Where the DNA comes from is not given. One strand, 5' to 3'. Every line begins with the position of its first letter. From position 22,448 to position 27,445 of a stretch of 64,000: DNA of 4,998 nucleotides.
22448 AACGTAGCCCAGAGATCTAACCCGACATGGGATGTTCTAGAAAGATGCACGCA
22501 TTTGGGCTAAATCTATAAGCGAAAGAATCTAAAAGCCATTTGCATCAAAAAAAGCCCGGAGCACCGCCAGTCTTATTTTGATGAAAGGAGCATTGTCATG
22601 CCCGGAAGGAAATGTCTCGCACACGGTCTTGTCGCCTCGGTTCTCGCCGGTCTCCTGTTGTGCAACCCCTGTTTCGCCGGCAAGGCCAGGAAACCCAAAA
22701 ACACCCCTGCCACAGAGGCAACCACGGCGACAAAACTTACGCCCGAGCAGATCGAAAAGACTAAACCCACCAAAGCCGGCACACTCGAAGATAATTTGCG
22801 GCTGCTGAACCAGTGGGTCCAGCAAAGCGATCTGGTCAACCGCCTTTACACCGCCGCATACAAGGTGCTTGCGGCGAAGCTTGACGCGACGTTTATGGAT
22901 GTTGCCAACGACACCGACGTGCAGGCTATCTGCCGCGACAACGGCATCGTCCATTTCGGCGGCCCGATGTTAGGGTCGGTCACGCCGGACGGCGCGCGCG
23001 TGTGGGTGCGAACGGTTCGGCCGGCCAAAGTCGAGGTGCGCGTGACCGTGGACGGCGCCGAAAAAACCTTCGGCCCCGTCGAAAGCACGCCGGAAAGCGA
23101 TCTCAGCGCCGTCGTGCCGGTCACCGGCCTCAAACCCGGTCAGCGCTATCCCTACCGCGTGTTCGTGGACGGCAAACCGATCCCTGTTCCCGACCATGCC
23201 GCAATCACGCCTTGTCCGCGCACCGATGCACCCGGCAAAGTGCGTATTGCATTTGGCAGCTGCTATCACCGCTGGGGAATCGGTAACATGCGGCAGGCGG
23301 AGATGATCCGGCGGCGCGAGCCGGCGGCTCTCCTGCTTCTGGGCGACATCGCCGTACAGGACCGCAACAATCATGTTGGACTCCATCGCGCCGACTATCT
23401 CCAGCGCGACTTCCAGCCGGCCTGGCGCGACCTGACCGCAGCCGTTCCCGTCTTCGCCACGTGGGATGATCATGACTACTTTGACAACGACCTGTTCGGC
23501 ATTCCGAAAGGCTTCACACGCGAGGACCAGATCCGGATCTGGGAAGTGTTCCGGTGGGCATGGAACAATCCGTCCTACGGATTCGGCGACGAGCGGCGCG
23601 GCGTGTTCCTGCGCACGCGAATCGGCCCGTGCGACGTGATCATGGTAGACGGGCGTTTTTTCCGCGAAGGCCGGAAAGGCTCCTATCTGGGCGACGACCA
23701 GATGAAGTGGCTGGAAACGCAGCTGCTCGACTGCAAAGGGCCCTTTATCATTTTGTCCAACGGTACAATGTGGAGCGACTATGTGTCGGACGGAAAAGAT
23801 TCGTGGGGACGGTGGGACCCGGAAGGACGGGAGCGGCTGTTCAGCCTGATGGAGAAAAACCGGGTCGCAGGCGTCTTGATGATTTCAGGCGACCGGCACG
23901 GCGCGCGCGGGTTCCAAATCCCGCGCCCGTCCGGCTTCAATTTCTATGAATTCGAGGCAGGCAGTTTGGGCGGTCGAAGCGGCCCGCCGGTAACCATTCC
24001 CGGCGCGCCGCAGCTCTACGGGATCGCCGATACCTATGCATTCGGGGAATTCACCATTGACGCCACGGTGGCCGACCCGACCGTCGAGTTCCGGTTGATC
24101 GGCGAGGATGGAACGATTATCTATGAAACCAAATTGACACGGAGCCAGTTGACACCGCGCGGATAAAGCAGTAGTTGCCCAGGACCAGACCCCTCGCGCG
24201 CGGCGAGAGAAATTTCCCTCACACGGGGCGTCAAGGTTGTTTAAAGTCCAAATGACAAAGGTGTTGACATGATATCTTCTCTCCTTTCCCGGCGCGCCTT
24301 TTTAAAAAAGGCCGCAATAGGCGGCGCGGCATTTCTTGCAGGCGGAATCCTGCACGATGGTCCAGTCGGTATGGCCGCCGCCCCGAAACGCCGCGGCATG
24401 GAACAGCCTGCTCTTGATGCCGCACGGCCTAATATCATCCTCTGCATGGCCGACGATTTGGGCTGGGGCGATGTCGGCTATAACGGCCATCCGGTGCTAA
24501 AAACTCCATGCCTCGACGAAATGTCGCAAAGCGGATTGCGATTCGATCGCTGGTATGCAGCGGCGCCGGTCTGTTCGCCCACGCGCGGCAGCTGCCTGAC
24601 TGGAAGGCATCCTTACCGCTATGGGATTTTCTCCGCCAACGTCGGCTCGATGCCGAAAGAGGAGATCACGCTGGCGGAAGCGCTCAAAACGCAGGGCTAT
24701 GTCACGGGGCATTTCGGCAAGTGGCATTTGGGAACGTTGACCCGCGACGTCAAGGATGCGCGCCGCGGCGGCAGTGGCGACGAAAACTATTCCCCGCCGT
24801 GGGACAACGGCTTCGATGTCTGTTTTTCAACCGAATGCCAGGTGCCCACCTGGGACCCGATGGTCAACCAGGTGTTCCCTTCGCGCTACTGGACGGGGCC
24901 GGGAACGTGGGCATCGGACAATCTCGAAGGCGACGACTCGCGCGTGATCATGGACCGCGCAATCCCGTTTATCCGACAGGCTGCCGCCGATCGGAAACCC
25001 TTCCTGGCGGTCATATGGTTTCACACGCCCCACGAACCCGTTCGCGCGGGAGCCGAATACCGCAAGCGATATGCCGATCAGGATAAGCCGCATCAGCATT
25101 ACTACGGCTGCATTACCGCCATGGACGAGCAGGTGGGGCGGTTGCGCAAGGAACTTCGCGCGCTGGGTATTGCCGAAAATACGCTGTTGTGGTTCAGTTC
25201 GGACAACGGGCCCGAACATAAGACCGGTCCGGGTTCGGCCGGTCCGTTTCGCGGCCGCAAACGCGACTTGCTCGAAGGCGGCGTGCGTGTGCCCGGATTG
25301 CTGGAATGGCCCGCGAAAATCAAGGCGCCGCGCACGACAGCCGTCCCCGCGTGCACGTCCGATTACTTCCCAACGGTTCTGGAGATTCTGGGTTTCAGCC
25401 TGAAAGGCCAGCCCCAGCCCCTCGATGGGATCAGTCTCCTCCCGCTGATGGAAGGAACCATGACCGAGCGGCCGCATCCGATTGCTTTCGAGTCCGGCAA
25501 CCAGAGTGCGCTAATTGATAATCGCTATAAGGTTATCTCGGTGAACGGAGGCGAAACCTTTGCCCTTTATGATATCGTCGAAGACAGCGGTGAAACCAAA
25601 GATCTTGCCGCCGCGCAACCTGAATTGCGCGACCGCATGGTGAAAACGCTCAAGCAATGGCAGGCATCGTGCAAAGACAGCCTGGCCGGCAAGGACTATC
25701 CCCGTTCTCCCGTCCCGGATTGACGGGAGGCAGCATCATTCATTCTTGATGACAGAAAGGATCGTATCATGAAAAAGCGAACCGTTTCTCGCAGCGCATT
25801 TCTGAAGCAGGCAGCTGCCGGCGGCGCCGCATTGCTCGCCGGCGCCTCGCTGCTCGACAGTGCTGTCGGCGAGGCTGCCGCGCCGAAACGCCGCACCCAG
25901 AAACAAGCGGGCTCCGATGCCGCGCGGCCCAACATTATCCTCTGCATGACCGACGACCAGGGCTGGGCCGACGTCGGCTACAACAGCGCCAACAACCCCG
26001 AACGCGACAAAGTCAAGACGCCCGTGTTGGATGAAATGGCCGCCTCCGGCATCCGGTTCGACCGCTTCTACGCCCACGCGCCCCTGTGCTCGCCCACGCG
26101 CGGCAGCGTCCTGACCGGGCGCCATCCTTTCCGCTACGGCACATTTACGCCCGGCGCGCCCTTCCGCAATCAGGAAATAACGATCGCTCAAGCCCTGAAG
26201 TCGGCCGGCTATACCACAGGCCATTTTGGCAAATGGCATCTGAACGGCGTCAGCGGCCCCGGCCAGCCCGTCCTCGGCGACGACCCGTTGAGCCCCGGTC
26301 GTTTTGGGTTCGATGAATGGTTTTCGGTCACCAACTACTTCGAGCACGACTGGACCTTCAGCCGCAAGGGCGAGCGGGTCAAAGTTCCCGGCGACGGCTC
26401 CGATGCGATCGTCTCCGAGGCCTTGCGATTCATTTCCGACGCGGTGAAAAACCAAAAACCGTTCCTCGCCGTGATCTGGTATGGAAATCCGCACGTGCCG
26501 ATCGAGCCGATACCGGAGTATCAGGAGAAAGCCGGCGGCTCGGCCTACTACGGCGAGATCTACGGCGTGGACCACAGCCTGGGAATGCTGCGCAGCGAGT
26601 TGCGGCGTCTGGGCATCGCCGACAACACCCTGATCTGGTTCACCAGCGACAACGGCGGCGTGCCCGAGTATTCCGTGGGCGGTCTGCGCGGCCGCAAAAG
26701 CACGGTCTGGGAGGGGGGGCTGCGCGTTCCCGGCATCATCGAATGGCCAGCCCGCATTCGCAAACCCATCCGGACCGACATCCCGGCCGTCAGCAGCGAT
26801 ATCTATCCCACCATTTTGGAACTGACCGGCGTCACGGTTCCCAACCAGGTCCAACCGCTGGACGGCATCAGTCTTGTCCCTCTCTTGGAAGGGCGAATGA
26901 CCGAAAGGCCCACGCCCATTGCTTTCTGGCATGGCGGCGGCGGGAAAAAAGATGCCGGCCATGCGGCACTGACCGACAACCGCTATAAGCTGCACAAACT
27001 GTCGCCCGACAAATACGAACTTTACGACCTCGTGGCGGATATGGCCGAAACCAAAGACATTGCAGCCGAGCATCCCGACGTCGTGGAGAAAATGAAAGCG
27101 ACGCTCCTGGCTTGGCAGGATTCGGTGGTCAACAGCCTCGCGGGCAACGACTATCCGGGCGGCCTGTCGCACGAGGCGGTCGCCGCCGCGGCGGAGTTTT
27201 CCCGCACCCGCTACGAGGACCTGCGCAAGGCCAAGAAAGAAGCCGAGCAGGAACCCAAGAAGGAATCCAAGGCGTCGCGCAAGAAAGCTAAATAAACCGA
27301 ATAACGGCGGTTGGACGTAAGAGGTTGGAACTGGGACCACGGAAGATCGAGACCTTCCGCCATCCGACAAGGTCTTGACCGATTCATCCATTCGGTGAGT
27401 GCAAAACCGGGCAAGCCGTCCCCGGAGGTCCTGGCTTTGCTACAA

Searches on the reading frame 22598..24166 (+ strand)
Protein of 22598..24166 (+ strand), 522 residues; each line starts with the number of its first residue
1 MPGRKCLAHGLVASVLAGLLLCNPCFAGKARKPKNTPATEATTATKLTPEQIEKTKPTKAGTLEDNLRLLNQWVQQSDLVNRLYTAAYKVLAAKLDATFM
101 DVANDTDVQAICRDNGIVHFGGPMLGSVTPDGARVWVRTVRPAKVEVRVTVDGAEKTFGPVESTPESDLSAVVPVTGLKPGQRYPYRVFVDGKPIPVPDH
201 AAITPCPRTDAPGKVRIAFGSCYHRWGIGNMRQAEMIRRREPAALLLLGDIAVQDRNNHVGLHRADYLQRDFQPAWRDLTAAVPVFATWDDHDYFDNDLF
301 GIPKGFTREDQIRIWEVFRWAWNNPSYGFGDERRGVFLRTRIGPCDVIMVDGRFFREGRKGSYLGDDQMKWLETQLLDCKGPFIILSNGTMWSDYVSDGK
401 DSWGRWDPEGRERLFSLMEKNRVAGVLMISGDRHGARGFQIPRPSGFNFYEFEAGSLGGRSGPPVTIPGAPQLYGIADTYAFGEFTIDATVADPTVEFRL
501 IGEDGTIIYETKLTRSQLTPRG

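Call 9: search_protein_families(library=pfam, proteins=[window:22598-24166:+])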
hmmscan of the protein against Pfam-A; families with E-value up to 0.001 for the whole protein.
window:22598-24166:+ (522 aa): 3 families
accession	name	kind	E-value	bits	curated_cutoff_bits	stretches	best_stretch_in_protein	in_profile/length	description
PF09423.15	PhoD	-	5.8e-15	55.7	27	1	263-460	66-294/343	PhoD-like phosphatase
PF25077.1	DUF7800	-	6.4e-15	55.5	27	1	122-198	7-79/89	Domain of unknown function (DUF7800)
PF16655.11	PhoD_N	-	1.9e-07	32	30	1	125-195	5-83/90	PhoD-like phosphatase, N-terminal domain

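Call 15: find_encoding_contigs(protein=window:22598-24166:+, flank=10000, max_places=10)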
Protein window:22598-24166:+ (522 aa): no gene with exactly this product is on record in the collection.

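Call 18: find_homologous_proteins(query=window:22598-24166:+)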
Query window:22598-24166:+ (522 aa): 1354 proteins with E <= 0.001 among 8000 candidates; the best 120 are listed.
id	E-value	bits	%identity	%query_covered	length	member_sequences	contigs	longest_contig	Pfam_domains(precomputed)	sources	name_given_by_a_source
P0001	0.0e+0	1235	100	100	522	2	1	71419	PF09423.16,PF16655.13,PF25077.2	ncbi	-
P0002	2.2e-284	962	83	89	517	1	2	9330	PF09423.16,PF16655.13,PF25077.2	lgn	-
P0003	4.6e-278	941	78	98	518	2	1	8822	PF09423.16,PF16655.13,PF25077.2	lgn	-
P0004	1.7e-256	870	76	90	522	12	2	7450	PF09423.16,PF25077.2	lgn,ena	-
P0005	3.1e-255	866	71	96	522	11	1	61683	PF09423.16,PF25077.2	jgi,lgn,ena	jgi:alkaline phosphatase D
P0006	1.9e-251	853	72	97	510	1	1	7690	PF09423.16,PF25077.2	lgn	-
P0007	9.5e-246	834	69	98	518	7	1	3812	PF09423.16,PF25077.2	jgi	jgi:alkaline phosphatase D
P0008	2.0e-245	833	73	90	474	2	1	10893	PF09423.16,PF25077.2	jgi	-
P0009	2.0e-245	833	69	98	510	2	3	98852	PF09423.16,PF16655.13,PF25077.2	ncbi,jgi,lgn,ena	-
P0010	1.2e-242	824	74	88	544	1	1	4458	PF09423.16,PF25077.2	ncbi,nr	ncbi:MAG: alkaline phosphatase D family protein [Candidatus Sumerlaeota bacterium]|nr:alkaline phosp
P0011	3.4e-242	823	75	88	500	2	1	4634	PF09423.16,PF25077.2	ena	-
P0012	9.3e-241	818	70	94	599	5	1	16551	PF09423.16,PF25077.2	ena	-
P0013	1.1e-240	818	70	95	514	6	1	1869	PF09423.16,PF25077.2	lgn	-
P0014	8.6e-239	811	70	95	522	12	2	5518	PF09423.16,PF25077.2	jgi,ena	-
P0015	1.7e-236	804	72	89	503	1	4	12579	PF09423.16,PF25077.2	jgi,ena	-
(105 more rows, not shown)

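Call 19: find_encoding_contigs(protein=P0001, flank=10000, max_places=4)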
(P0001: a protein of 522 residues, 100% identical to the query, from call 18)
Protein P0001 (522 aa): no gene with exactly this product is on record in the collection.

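Call 20: find_encoding_contigs(protein=P0002, flank=10000, max_places=4)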
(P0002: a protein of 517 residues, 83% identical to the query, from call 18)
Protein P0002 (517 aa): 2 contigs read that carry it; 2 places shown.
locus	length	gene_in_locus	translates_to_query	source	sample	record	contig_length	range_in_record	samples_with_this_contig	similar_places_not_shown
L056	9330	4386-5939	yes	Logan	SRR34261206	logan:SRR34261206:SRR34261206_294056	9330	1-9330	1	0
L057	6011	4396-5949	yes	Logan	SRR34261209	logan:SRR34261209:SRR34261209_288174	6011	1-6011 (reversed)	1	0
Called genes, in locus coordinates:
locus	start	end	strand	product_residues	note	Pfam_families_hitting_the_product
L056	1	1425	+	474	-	?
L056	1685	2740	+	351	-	PF00144:Beta-lactamase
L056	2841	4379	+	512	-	PF00884:Sulfatase, PF01663:Phosphodiest (faint), PF02995:DUF229 (weak), PF16347:SGSH_C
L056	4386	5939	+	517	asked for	PF16655:PhoD_N (weak), PF25077:DUF7800, PF09423:PhoD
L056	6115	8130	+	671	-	-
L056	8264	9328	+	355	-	?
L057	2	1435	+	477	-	?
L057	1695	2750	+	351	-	PF00144:Beta-lactamase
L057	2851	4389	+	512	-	PF00884:Sulfatase, PF01663:Phosphodiest (faint), PF02995:DUF229 (weak), PF16347:SGSH_C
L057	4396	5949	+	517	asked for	PF16655:PhoD_N (weak), PF25077:DUF7800, PF09423:PhoD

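Call 21: find_encoding_contigs(protein=P0003, flank=10000, max_places=4)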
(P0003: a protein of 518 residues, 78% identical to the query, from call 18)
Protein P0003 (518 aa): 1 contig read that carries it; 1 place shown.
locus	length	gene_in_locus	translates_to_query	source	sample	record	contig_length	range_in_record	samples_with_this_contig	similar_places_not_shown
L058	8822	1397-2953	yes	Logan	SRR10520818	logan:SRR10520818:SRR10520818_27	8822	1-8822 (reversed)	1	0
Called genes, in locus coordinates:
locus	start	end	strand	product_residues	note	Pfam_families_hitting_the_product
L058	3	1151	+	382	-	?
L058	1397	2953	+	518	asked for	PF16655:PhoD_N (weak), PF25077:DUF7800, PF09423:PhoD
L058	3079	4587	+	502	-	PF00884:Sulfatase, PF16347:SGSH_C (weak)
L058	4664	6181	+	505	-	PF00884:Sulfatase, PF16347:SGSH_C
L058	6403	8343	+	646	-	PF02633:Creatininase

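Call 25: find_encoding_contigs(protein=P0121, flank=10000, max_places=4)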
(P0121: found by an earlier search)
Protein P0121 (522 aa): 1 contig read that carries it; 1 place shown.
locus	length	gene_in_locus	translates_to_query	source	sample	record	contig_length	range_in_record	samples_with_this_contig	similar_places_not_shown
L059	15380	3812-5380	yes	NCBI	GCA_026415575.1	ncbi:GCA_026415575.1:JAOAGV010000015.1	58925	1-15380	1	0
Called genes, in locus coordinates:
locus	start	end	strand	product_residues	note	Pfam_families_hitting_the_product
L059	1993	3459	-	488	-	PF16656:Pur_ac_phosph_N, PF00149:Metallophos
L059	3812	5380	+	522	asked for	PF25077:DUF7800, PF09423:PhoD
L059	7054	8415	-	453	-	-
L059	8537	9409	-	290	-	PF13302:Acetyltransf_3 (faint), PF00583:Acetyltransf_1, PF13673:Acetyltransf_10, PF13508:Acetyltransf_7, PF18014:Acetyltransf_18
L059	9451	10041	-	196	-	PF00475:IGPD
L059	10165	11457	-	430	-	PF18935:DUF5683 (weak), PF10502:Peptidase_S26 (weak)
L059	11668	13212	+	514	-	-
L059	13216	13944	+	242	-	PF01740:STAS, PF13466:STAS_2, PF13414:TPR_11 (faint)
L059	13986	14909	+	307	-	PF03279:Lip_A_acyltrans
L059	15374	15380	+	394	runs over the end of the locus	PF02655:ATP-grasp_3 (weak), PF15632:ATPgrasp_Ter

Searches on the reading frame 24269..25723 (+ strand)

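Call 9: search_protein_families(library=pfam, proteins=[window:24269-25723:+])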
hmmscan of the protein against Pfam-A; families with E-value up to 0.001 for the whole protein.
window:24269-25723:+ (484 aa): 2 families
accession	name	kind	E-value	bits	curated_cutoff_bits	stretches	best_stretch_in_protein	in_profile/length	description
PF00884.28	Sulfatase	-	3.9e-55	187.7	25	1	54-375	1-300/301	Sulfatase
PF16347.10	SGSH_C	-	1.2e-07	32.4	29.3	1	331-463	8-150/154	N-sulphoglucosamine sulphohydrolase, C-terminal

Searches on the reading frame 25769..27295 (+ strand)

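Call 42: search_protein_families(library=pfam, proteins=[window:25769-27295:+])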
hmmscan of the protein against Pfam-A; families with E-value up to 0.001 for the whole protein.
window:25769-27295:+ (508 aa): 2 families
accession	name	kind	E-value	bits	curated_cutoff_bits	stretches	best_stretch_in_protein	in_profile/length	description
PF00884.28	Sulfatase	-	4.2e-49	167.9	25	1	54-355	1-301/301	Sulfatase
PF16347.10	SGSH_C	-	7.9e-14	52.5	29.3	1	310-448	8-150/154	N-sulphoglucosamine sulphohydrolase, C-terminal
